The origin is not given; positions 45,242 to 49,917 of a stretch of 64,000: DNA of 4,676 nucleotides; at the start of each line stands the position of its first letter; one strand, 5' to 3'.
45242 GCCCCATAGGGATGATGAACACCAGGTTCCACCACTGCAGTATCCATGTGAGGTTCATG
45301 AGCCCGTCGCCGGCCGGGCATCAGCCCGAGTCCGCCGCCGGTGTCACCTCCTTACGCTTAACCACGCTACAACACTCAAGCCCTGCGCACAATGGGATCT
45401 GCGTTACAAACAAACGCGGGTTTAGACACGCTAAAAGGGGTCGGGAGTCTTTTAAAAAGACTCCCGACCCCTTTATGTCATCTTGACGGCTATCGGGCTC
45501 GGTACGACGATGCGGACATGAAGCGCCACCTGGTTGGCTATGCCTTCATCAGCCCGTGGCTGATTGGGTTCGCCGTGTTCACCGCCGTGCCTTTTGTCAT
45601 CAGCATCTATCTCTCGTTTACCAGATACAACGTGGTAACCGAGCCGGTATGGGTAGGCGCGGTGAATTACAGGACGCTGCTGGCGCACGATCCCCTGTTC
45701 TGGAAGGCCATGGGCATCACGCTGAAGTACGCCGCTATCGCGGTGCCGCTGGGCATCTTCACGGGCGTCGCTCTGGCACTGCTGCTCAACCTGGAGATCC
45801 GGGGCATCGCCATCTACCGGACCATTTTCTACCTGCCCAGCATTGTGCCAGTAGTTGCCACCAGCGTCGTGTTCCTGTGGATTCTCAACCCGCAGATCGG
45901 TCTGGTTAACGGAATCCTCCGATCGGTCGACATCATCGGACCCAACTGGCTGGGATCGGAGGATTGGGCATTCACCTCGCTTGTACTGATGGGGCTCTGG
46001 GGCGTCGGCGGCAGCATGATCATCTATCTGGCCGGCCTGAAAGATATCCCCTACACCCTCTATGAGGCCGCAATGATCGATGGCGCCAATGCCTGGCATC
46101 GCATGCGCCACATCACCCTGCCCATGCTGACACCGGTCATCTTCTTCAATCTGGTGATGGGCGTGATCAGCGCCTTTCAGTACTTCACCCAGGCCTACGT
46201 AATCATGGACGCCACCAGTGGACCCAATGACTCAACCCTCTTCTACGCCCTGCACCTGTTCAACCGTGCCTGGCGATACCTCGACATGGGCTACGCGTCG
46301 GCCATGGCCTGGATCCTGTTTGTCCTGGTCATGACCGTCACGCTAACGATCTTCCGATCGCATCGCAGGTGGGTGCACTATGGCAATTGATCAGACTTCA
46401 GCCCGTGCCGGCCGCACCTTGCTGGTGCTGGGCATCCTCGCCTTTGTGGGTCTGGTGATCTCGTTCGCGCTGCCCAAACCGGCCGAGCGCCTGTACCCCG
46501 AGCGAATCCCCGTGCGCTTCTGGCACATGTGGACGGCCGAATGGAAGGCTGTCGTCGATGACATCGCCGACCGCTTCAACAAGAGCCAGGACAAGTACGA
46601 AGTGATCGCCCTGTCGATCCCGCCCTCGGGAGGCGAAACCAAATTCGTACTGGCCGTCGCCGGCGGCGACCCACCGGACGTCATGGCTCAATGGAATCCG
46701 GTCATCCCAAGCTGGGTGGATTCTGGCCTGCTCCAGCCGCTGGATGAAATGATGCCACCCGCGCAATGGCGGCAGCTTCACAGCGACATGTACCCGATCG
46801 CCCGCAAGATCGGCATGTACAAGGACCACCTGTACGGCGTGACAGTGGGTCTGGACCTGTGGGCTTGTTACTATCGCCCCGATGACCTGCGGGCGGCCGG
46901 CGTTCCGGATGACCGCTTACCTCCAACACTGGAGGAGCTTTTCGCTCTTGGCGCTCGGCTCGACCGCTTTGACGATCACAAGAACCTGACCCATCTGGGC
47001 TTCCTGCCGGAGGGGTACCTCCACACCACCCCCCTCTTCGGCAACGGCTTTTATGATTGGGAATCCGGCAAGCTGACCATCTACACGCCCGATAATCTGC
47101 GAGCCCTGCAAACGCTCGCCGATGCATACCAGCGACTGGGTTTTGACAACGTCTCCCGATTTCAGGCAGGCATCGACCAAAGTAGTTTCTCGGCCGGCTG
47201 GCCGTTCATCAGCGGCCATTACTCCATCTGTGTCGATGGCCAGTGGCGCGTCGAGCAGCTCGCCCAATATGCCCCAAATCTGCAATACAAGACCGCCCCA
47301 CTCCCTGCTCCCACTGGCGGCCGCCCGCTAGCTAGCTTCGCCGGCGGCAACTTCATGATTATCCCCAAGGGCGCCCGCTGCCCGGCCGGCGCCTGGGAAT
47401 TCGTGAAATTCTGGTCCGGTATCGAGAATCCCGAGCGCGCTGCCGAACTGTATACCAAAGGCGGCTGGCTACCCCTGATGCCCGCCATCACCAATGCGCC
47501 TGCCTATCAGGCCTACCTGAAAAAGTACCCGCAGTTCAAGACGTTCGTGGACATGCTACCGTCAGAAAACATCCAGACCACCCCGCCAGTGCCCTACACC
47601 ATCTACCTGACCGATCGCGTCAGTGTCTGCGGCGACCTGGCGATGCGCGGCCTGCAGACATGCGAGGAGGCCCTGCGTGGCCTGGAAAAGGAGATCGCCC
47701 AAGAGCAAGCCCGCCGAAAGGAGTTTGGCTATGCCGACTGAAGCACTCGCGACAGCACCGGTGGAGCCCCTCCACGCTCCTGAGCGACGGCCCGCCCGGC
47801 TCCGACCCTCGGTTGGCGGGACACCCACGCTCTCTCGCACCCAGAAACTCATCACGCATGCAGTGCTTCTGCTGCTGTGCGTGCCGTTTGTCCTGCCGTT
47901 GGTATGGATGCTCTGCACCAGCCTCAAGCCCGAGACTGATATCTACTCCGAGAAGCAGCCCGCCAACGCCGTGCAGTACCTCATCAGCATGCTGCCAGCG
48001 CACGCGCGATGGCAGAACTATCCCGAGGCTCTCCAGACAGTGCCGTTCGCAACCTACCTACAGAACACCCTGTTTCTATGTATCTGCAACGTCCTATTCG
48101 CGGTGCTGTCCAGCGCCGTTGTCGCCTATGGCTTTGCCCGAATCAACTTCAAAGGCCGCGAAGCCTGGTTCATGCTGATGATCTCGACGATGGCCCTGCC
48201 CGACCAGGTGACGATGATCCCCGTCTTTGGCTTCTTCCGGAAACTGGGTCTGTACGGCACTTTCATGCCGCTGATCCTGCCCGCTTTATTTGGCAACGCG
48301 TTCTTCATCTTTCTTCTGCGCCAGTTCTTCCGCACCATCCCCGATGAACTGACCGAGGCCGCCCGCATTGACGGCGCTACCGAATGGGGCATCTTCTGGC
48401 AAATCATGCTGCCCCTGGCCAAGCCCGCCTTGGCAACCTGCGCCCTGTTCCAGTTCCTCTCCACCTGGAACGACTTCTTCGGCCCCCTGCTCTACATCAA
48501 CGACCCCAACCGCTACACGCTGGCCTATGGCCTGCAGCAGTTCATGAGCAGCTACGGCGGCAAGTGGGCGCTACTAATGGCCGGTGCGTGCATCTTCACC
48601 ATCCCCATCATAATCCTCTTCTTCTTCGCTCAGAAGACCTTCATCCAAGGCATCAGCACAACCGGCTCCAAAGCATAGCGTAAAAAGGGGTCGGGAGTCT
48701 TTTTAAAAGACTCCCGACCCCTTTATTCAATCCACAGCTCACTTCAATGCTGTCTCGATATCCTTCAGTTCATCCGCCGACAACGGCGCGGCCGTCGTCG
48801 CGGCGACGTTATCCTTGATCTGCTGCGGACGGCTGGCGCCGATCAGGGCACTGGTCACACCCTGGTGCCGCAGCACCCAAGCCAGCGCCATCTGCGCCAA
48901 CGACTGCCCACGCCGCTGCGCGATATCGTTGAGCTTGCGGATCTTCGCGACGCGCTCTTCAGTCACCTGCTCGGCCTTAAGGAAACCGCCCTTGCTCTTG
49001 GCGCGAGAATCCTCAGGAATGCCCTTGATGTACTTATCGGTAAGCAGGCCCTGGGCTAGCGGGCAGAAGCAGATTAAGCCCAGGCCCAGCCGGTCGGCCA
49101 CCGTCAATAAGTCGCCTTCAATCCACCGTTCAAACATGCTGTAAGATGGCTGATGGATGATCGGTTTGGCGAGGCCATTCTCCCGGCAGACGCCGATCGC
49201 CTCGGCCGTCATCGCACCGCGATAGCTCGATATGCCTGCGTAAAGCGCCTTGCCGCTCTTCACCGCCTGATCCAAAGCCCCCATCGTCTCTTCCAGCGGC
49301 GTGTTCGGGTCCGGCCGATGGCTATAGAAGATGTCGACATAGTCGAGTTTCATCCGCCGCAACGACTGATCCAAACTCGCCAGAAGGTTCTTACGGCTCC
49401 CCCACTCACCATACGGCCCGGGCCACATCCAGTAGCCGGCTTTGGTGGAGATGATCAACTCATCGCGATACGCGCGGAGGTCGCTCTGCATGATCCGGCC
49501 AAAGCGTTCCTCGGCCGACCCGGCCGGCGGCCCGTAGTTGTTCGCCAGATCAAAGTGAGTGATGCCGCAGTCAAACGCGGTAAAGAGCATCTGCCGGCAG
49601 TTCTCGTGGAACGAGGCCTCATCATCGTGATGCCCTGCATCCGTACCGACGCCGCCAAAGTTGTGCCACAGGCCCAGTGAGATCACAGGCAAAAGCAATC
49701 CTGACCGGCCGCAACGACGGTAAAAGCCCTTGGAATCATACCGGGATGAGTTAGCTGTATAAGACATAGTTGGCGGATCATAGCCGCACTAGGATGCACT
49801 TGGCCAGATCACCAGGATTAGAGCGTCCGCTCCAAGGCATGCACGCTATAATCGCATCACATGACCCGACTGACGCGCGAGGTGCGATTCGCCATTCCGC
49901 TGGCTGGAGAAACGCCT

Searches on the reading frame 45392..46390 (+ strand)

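Call 82: search_protein_families(library=ncbifam, proteins=[window:45392-46390:+], max_evalue=0.00001)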
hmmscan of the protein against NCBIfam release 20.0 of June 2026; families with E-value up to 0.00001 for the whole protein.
window:45392-46390:+ (332 aa): 7 families
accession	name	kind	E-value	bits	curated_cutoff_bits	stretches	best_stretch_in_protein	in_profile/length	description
NF007852.0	PRK10561.1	equivalog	2.2e-26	93.4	335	1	44-330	9-294/295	sn-glycerol-3-phosphate ABC transporter permease UgpA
NF040931.1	ABC_arch_GlcT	equivalog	6.7e-22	78.4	360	1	60-328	8-276/278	glucose ABC transporter permease GlcT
NF008232.0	PRK10999.1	equivalog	1.3e-19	70.3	392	1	86-320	263-511/520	maltose ABC transporter permease MalF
TIGR03262.1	PhnU2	equivalog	1.5e-06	27.1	593.25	1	63-262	13-202/546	putative 2-aminoethylphosphonate ABC transporter permease subunit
TIGR00969.1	3a0106s02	subfamily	3.5e-06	26.7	240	0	98-318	54-263/272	sulfate ABC transporter permease subunit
TIGR03255.1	PhnV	equivalog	4.9e-06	26.4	358.7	0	104-258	65-206/270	2-aminoethylphosphonate ABC transport system, membrane component PhnV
TIGR02140.1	permease_CysW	equivalog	8.9e-06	25.4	329.1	0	74-166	17-109/261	sulfate ABC transporter permease subunit CysW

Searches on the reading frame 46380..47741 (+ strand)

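Call 82: search_protein_families(library=ncbifam, proteins=[window:46380-47741:+], max_evalue=0.00001)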
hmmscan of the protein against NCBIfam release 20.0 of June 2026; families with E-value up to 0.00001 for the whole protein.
window:46380-47741:+ (453 aa): 1 family
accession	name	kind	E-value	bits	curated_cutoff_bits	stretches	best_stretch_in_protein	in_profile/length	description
NF008211.0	PRK10974.1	equivalog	5.7e-09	35.1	411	1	44-407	28-387/439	sn-glycerol-3-phosphate ABC transporter substrate-binding protein UgpB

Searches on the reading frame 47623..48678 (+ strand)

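Call 82: search_protein_families(library=ncbifam, proteins=[window:47623-48678:+], max_evalue=0.00001)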
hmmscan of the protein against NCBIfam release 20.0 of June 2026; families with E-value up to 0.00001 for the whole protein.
window:47623-48678:+ (351 aa): 13 families
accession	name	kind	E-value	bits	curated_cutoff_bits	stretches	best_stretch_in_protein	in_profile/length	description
NF040932.1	ABC_arch_GlcU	equivalog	2.5e-36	125.7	340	1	76-349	3-269/272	glucose ABC transporter permease GlcU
NF008231.0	PRK10998.1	equivalog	1.5e-35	123.3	261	1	71-350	9-295/296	maltose ABC transporter permease MalG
NF008210.0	PRK10973.1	equivalog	4.7e-34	118.3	297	1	75-345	9-277/281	sn-glycerol-3-phosphate ABC transporter permease UgpE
NF007047.0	PRK09500.1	equivalog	1.9e-11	44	326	1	140-280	54-195/257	spermidine/putrescine ABC transporter permease PotC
TIGR01581.1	Mo_ABC_porter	hypoth_equivalog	5.6e-09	35.8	210.3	1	137-285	14-175/225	ABC transporter permease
NF043073.1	MMSYN1_0195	equivalog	1.2e-07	30.3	1250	1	130-285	43-199/1021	spermidine/putrescine ABC transporter permease/substrate-binding protein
NF008208.0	PRK10971.1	equivalog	2.1e-07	30.7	415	1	127-292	41-218/277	sulfate/thiosulfate ABC transporter permease CysT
NF040839.1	tungstate_WtpB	equivalog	2.9e-07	30.4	340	1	131-281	31-193/251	tungstate ABC transporter permease WtpB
TIGR02141.1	modB_ABC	equivalog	5.9e-07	29.3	182.6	1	150-292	4-158/208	molybdate ABC transporter permease subunit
NF011624.0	PRK15050.1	equivalog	7.1e-07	28.6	247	1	236-299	184-246/297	2-aminoethylphosphonate ABC transporter permease subunit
TIGR00969.1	3a0106s02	subfamily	1e-06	28.5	240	1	123-278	40-208/272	sulfate ABC transporter permease subunit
TIGR03226.1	PhnU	equivalog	1.6e-06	27.8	283.45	1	235-297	201-262/311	2-aminoethylphosphonate ABC transporter permease subunit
TIGR03262.1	PhnU2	equivalog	3.9e-06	25.8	593.25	1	130-288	40-208/546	putative 2-aminoethylphosphonate ABC transporter permease subunit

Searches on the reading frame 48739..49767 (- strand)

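Call 82: search_protein_families(library=ncbifam, proteins=[window:48739-49767:-], max_evalue=0.00001)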
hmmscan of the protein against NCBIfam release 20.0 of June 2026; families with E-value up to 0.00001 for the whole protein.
window:48739-49767:- (342 aa): 6 families
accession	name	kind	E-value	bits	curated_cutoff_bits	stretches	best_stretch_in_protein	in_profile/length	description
NF007388.0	PRK09912.1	subfamily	1.3e-124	415.6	448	1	1-339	1-330/346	L-glyceraldehyde 3-phosphate reductase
TIGR01293.1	Kv_beta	subfamily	1.9e-53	181.6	365.4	1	16-338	3-316/319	voltage-dependent potassium channel subunit beta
NF049922.1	MethglyxlRedYdjG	equivalog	1.6e-25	89.8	550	1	20-326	7-307/326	NADH-dependent methylglyoxal reductase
NF007912.0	PRK10625.1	equivalog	5.5e-24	85.2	415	1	61-339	36-336/346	NADP(H)-dependent aldo-keto reductase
NF008377.0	PRK11172.1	equivalog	3e-15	56.2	327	1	63-209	24-158/267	2,5-didehydrogluconate reductase DkgB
NF007695.0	PRK10376.1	subfamily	9.1e-12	44.6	280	1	54-193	39-178/290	oxidoreductase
